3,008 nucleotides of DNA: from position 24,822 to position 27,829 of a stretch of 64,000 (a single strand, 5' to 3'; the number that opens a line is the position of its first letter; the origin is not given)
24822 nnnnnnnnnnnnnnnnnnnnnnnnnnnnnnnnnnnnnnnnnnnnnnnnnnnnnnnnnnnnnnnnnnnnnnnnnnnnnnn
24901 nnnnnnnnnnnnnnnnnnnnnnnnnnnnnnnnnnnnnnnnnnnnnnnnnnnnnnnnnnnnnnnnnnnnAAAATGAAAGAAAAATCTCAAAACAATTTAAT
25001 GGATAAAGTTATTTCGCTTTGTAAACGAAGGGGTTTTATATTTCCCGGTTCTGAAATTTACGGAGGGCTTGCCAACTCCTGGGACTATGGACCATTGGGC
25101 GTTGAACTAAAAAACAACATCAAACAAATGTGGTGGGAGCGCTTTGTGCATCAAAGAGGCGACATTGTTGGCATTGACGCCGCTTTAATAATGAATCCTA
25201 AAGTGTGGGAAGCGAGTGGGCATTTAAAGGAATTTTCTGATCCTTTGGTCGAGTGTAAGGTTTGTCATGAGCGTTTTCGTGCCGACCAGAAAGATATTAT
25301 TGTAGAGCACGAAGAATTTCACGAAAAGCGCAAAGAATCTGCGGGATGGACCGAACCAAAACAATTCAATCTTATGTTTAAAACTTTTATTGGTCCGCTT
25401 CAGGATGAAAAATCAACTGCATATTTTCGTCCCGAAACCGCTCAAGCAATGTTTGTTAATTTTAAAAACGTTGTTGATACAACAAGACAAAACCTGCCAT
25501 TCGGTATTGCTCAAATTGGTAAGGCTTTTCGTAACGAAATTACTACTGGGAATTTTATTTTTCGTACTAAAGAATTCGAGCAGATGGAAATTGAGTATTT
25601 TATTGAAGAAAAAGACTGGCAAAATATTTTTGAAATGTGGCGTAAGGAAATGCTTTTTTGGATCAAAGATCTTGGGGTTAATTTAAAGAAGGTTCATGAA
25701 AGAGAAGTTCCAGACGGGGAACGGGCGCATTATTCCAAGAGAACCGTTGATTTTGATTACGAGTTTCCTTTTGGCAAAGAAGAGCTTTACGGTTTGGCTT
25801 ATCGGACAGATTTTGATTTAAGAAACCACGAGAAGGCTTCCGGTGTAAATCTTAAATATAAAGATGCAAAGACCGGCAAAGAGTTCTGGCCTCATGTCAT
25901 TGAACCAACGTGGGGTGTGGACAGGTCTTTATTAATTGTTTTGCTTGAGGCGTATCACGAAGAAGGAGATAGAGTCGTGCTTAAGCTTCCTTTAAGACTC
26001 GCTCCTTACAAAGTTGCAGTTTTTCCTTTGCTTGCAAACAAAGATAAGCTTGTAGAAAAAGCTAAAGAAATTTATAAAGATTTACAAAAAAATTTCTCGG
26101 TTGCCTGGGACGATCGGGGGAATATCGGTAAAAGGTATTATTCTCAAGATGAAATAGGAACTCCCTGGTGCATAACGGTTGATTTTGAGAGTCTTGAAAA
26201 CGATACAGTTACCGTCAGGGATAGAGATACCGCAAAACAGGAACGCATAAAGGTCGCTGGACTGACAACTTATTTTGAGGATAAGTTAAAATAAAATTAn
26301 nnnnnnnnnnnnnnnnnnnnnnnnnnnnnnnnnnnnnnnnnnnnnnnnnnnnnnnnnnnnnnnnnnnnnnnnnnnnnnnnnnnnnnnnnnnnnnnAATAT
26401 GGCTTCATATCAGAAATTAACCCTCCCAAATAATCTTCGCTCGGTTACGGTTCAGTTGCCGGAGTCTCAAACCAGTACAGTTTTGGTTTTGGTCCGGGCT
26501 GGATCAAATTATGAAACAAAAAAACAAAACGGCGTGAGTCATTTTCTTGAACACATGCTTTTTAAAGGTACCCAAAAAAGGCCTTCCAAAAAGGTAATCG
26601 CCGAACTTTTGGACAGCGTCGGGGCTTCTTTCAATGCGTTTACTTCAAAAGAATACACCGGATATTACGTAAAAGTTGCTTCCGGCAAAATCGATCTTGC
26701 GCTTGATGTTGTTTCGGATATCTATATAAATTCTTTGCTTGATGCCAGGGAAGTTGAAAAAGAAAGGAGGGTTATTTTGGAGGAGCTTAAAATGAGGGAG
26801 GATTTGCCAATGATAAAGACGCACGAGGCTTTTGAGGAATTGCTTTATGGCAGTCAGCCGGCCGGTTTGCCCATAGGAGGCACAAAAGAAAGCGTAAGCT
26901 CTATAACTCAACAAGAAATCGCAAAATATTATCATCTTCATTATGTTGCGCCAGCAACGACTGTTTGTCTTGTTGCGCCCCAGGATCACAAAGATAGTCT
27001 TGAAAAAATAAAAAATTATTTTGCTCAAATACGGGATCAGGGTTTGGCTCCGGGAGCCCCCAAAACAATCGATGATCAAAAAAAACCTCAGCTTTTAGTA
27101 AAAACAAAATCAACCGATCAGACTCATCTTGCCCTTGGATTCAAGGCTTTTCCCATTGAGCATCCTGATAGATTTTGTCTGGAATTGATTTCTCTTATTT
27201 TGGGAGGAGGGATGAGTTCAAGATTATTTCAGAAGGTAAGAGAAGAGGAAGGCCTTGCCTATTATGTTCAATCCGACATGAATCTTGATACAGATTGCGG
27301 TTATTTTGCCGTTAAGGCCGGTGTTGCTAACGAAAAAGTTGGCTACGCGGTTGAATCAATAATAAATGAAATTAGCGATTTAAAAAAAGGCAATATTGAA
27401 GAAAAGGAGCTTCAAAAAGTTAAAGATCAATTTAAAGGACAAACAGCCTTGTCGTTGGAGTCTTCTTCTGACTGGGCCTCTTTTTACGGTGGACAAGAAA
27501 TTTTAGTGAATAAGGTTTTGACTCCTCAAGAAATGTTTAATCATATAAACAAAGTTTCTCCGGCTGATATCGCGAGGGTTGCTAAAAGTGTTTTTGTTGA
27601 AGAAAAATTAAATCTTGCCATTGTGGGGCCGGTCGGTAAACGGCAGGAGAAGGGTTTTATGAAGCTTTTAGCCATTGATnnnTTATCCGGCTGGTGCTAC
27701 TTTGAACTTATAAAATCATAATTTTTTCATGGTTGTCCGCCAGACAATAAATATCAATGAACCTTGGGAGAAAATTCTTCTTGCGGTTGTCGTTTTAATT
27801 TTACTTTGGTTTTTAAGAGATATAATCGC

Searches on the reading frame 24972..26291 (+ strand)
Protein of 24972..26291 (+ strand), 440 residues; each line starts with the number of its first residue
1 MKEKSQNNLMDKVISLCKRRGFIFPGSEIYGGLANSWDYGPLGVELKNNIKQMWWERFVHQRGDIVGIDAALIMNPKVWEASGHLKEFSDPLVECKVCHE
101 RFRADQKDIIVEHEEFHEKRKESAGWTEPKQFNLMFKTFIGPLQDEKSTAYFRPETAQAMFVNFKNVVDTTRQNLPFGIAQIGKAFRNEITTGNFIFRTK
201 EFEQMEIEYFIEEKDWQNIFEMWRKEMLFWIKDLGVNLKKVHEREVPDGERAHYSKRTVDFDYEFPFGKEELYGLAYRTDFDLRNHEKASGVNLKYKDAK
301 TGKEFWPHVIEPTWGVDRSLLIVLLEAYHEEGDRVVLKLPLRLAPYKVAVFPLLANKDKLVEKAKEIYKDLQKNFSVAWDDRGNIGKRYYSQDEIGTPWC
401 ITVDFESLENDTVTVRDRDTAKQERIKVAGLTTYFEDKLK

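Call 90: search_protein_families(library=pfam, proteins=[window:24972-26291:+], max_evalue=0.001)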
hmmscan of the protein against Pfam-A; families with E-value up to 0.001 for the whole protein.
window:24972-26291:+ (440 aa): 2 families
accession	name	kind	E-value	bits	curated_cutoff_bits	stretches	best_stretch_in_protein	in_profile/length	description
PF03129.25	HGTP_anticodon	-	5.2e-21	75.1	21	1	347-436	1-92/94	Anticodon binding domain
PF00587.30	tRNA-synt_2b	-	4.3e-13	50.1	29.3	1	144-324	5-176/179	tRNA synthetase class II core domain (G, H, P, S and T)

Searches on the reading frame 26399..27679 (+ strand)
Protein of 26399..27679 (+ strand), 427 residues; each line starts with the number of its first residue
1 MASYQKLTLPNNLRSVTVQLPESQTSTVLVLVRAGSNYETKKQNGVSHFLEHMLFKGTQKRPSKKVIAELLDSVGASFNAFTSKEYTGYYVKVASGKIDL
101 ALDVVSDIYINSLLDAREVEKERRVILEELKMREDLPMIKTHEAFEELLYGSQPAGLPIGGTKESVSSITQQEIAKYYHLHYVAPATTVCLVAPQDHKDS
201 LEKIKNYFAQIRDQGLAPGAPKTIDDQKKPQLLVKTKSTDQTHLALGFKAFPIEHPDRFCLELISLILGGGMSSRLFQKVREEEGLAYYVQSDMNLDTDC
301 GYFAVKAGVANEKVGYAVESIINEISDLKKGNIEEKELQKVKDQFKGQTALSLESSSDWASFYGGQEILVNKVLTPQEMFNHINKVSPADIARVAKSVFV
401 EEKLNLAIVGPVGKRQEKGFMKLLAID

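Call 90: search_protein_families(library=pfam, proteins=[window:26399-27679:+], max_evalue=0.001)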
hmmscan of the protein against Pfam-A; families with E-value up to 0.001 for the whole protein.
window:26399-27679:+ (427 aa): 2 families
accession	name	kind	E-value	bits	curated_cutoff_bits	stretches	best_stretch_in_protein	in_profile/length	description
PF05193.26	Peptidase_M16_C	-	2.6e-43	148.5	23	1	168-344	1-180/181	Peptidase M16 inactive domain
PF00675.25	Peptidase_M16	-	5.2e-39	134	22.3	1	16-162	3-148/149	Insulinase (Peptidase family M16)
